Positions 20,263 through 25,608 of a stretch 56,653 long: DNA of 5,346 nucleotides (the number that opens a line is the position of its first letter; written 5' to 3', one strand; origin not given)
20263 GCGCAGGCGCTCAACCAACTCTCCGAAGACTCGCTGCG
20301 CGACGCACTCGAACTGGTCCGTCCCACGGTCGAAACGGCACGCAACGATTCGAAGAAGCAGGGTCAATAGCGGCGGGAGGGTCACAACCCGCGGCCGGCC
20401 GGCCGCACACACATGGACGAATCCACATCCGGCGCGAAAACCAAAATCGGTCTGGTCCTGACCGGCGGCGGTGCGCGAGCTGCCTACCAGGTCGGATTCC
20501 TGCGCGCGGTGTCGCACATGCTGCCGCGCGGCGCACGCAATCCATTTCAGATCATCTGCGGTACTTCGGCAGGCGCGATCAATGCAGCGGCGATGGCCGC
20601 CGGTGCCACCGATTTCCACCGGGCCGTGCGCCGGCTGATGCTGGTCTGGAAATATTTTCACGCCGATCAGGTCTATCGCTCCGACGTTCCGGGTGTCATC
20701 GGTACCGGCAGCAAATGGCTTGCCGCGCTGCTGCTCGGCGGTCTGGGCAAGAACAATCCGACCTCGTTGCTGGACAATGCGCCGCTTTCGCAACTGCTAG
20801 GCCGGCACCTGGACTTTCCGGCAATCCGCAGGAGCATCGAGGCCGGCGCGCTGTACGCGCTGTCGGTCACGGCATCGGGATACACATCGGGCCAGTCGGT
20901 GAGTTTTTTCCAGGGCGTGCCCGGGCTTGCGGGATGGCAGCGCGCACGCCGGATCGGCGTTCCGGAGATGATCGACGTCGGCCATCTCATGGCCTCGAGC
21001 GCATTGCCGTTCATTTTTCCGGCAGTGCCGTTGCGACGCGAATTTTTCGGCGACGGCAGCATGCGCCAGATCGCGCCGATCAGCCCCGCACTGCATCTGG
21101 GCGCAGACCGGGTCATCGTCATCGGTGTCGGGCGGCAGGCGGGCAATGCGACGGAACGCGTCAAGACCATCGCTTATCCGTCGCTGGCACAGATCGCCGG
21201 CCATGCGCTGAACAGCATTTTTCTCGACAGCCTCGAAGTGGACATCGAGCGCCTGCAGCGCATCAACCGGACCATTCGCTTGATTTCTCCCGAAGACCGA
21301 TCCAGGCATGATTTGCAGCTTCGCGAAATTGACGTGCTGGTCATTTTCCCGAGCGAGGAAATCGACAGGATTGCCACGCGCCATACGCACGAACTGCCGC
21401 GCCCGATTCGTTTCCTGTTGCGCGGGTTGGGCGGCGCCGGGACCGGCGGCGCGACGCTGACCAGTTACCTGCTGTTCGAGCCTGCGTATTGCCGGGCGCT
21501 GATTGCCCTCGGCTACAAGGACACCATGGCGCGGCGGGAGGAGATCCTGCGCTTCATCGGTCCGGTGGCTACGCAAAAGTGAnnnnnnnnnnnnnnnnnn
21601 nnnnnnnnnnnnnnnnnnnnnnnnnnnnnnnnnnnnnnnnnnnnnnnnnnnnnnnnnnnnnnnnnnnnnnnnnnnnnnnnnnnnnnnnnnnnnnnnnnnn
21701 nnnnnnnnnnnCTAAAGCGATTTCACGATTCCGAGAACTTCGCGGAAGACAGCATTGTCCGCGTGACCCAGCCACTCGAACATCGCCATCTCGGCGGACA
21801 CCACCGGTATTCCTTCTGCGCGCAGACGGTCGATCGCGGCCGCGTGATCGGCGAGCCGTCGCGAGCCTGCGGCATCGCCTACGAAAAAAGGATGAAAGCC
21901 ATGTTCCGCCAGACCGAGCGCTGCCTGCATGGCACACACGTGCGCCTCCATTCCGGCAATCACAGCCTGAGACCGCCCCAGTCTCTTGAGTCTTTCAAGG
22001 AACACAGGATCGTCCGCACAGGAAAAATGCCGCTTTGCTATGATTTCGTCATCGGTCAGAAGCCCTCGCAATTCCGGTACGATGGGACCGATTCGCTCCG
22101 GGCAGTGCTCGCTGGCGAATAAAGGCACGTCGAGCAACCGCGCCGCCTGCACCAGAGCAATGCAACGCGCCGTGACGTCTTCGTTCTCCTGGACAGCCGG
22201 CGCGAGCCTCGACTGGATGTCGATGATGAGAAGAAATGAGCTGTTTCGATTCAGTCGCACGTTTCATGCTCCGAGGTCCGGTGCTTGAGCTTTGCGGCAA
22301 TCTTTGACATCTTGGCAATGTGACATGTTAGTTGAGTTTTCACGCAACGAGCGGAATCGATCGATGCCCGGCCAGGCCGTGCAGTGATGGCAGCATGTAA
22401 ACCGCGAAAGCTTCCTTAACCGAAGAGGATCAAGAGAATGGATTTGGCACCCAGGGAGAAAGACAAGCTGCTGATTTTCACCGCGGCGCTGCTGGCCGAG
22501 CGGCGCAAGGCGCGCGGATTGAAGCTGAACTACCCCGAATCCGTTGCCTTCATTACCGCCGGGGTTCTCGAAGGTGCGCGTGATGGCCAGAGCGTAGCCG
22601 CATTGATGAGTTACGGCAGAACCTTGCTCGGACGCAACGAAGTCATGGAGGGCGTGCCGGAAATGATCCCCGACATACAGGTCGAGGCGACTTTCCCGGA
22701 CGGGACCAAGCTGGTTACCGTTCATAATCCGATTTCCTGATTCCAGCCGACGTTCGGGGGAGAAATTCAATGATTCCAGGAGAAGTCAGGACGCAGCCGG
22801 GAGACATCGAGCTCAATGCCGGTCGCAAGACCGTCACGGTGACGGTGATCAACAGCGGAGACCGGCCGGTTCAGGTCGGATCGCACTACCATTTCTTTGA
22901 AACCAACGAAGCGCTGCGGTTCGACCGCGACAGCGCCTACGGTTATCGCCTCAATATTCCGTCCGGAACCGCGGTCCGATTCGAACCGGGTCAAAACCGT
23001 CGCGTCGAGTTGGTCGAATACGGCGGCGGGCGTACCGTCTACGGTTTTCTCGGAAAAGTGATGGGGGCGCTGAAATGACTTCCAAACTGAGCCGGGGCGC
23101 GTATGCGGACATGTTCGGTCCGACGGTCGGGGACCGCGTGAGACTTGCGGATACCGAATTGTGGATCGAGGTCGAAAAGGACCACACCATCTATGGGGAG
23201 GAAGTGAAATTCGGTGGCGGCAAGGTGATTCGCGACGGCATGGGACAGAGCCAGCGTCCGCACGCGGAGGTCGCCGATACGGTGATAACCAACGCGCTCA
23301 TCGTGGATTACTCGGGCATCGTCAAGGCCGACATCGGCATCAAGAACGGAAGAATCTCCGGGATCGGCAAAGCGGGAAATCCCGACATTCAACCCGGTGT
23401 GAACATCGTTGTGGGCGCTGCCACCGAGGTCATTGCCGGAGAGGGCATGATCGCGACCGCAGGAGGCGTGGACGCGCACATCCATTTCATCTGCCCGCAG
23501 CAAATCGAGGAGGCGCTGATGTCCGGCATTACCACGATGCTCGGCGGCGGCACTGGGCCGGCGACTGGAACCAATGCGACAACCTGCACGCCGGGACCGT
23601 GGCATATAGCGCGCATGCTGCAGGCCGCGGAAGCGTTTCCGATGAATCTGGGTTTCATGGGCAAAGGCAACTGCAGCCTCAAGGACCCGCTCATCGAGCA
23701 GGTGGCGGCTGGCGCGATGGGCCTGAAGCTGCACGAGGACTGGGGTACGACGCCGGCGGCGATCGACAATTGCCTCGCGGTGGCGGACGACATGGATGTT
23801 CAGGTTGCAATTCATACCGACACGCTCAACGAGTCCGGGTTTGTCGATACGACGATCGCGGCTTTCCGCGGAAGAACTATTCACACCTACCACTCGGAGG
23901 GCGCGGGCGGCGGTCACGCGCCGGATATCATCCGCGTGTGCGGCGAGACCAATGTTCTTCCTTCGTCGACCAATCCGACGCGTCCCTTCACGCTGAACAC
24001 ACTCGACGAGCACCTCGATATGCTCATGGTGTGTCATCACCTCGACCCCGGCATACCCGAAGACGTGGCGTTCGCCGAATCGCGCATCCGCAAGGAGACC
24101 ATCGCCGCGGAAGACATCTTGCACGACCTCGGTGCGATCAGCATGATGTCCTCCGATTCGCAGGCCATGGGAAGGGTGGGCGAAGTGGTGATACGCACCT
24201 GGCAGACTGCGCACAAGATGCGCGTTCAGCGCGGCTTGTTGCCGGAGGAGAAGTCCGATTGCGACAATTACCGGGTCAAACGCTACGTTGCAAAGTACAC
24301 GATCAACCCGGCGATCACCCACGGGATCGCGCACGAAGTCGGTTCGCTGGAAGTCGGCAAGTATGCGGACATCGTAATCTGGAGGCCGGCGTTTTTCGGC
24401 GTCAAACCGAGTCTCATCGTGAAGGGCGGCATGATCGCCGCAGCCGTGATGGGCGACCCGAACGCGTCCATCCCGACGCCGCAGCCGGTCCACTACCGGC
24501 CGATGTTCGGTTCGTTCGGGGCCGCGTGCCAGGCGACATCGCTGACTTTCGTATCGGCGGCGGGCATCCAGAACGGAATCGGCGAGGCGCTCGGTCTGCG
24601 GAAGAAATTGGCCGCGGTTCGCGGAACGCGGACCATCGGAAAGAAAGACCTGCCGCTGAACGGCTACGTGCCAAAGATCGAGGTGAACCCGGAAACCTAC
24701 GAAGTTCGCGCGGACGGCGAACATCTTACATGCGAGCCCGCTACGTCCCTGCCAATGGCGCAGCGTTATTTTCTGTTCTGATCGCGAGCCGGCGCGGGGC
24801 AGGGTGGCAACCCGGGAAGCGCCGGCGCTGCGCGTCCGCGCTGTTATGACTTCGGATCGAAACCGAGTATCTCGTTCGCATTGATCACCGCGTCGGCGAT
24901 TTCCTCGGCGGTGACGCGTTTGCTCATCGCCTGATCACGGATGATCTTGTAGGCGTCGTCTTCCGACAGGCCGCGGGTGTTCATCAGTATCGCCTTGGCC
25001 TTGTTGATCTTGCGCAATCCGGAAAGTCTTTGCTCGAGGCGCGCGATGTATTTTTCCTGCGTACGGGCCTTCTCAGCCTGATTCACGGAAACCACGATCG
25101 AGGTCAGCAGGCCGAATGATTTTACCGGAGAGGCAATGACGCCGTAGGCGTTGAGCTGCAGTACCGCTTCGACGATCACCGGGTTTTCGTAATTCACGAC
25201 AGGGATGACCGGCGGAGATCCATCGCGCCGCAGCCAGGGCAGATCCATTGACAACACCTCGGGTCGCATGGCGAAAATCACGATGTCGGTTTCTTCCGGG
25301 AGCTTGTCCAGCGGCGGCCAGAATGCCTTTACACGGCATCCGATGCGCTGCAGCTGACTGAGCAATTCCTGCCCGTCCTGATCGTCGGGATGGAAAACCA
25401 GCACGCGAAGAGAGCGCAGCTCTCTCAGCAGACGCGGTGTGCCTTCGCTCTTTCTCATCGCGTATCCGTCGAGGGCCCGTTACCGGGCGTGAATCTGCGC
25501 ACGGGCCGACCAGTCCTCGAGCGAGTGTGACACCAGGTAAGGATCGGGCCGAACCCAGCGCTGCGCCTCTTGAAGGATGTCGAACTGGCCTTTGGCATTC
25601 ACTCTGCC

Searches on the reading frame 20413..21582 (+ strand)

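Call 13: search_protein_families(library=pfam, proteins=[window:20413-21582:+])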
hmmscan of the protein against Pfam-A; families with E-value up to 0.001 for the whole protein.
window:20413-21582:+ (389 aa): 1 family
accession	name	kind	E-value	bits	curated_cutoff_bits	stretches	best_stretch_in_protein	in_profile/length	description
PF01734.28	Patatin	-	7e-24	85.5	27.7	1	14-227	1-191/191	Patatin-like phospholipase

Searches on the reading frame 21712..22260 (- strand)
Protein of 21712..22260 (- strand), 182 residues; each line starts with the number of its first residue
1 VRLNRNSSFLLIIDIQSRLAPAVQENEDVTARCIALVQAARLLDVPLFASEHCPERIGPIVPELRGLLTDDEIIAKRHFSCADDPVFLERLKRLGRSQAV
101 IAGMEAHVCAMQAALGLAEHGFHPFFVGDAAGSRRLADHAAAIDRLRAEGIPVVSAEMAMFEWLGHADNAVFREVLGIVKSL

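Call 13: search_protein_families(library=pfam, proteins=[window:21712-22260:-])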
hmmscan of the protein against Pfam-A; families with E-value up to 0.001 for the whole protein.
window:21712-22260:- (182 aa): 1 family
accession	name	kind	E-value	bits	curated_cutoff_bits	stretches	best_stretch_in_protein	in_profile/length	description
PF00857.26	Isochorismatase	-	2.6e-29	103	27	1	9-157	2-174/175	Isochorismatase domain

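Call 64: search_protein_families(library=ncbifam, proteins=[window:21712-22260:-], max_evalue=0.00001)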
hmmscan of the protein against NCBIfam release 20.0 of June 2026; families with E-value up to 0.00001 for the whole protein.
window:21712-22260:- (182 aa): 1 family
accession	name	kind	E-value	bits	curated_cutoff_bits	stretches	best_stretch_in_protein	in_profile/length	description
NF041461.1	C_hydro_YcaC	equivalog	5.2e-18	65.3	310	1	2-155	4-161/201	isochorismate family cysteine hydrolase YcaC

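Call 70: search_solved_structures(query=window:21712-22260:-, max_evalue=0.00001)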
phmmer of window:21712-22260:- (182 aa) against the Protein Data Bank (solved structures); distinct sequences matched with E-value up to 0.00001: 14.
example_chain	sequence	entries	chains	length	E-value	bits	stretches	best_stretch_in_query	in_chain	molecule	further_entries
2b34_A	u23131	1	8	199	6.5e-20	74.8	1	2-179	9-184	MAR1 Ribonuclease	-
8rl0_A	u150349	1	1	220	1.2e-18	70.7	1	10-180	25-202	Isochorismatase-like domain-containing protein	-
8rkz_G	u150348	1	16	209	1.9e-15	60.3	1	6-180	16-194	Isochorismatase family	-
1yac_A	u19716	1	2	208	1.6e-14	57.2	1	1-152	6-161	YCAC GENE PRODUCT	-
4wgf_A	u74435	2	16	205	3.4e-13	52.9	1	2-153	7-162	Probable hydrolase | Putative hydrolase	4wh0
1x9g_A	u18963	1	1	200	8.9e-10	41.8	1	9-169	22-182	PUTATIVE MAR1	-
5ha8_A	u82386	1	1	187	4.5e-08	36.3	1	8-131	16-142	Isochorismatase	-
1xn4_A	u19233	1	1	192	4.7e-08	36.2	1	9-163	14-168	ribonuclease MAR1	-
5hwg_A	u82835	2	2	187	6.8e-07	32.4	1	8-130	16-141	Isochorismatase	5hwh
1yzv_A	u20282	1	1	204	1.4e-06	31.4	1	48-180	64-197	HYPOTHETICAL PROTEIN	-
3tb4_A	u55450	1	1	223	3.4e-06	30.1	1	59-162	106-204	Vibriobactin-specific isochorismatase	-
3tg2_A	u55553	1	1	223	3.5e-06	30.1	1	59-162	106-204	Vibriobactin-specific isochorismatase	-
5xo1_A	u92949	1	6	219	4.6e-06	29.7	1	75-146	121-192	Isochorismate lyase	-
5wxv_A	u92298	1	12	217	4.8e-06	29.7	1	75-146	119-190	Isochorismate lyase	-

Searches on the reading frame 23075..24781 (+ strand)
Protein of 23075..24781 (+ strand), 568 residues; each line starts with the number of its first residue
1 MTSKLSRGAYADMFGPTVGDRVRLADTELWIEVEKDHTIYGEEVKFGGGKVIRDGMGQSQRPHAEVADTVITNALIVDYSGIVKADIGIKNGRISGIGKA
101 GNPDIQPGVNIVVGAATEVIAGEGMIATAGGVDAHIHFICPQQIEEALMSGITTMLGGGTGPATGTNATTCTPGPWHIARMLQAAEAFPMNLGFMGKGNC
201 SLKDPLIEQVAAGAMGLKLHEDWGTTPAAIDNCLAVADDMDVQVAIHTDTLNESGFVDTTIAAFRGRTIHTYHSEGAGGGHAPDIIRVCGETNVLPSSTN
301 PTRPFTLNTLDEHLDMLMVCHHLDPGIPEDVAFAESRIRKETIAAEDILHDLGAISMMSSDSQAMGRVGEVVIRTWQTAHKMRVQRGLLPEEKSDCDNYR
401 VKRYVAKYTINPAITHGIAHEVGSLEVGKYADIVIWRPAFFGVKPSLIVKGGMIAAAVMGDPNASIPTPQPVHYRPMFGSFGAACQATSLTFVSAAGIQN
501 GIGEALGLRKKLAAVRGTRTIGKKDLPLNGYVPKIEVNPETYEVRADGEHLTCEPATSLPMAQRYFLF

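Call 13: search_protein_families(library=pfam, proteins=[window:23075-24781:+])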
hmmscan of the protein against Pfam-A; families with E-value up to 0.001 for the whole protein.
window:23075-24781:+ (568 aa): 3 families
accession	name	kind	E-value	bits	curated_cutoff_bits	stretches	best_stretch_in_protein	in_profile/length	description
PF01979.26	Amidohydro_1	-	1.7e-83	281.2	25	1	126-455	1-341/345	Amidohydrolase family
PF00449.26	Urease_alpha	-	3.7e-56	189.1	23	1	4-120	2-121/121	Urease alpha-subunit, N-terminal domain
PF07969.17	Amidohydro_3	-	9.2e-10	39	29.7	1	397-446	405-454/472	Amidohydrolase family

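Call 16: search_protein_families(library=ncbifam, proteins=[window:23075-24781:+], max_evalue=0.00001)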
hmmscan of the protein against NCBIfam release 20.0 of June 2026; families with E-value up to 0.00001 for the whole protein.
window:23075-24781:+ (568 aa): 11 families
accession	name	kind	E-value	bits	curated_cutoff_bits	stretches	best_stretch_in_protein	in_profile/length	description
NF009686.0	PRK13207.1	subfamily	0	1065.5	354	1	2-568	2-569/569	urease subunit alpha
TIGR01792.1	urease_alph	equivalog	1.7e-298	991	680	1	4-568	1-568/568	urease subunit alpha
NF009685.0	PRK13206.1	equivalog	3e-277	920.9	907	1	3-568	2-573/573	urease subunit alpha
NF010591.0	PRK13985.1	equivalog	3.6e-275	914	1083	1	3-568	2-569/569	urease subunit beta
NF009834.0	PRK13309.1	equivalog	5.7e-257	853.6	1001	1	4-567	3-571/572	urease subunit alpha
NF009941.0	PRK13404.1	subfamily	6.8e-11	41.5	647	1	68-169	5-91/478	dihydropyrimidinase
NF004839.0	PRK06189.1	equivalog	1.4e-08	33.8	631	1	67-160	3-86/451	allantoinase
NF006689.0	PRK09237.1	equivalog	7.4e-08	31.4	371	0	68-160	4-94/383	amidohydrolase/deacetylase family metallohydrolase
NF006056.0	PRK08204.1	subfamily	4.7e-07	28.9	391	0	372-438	314-381/449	hypothetical protein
TIGR01178.1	ade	equivalog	3.3e-06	25.9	472.5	0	68-138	1-59/552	adenine deaminase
NF006559.0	PRK09060.1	equivalog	6e-06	24.8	482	1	65-160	3-89/444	dihydroorotase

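Call 58: find_encoding_contigs(protein=window:23075-24781:+, flank=10000, max_places=6)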
Protein window:23075-24781:+ (568 aa): no gene with exactly this product is on record in the collection.

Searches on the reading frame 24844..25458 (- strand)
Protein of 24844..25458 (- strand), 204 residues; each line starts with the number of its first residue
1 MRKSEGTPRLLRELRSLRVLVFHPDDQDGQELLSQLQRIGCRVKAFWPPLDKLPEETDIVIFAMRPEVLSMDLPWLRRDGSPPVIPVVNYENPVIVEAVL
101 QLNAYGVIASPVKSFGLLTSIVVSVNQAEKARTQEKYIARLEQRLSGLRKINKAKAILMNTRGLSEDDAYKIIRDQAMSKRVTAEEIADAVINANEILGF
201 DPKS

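Call 13: search_protein_families(library=pfam, proteins=[window:24844-25458:-])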
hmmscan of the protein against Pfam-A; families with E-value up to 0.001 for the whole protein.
window:24844-25458:- (204 aa): 2 families
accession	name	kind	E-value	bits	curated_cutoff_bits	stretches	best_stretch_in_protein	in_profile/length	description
PF21332.3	AmiR_N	-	1.1e-32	112.8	27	1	17-123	1-109/111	AmiR, N-terminal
PF03861.19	ANTAR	-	2e-14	53.5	27.3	1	140-192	2-54/54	ANTAR domain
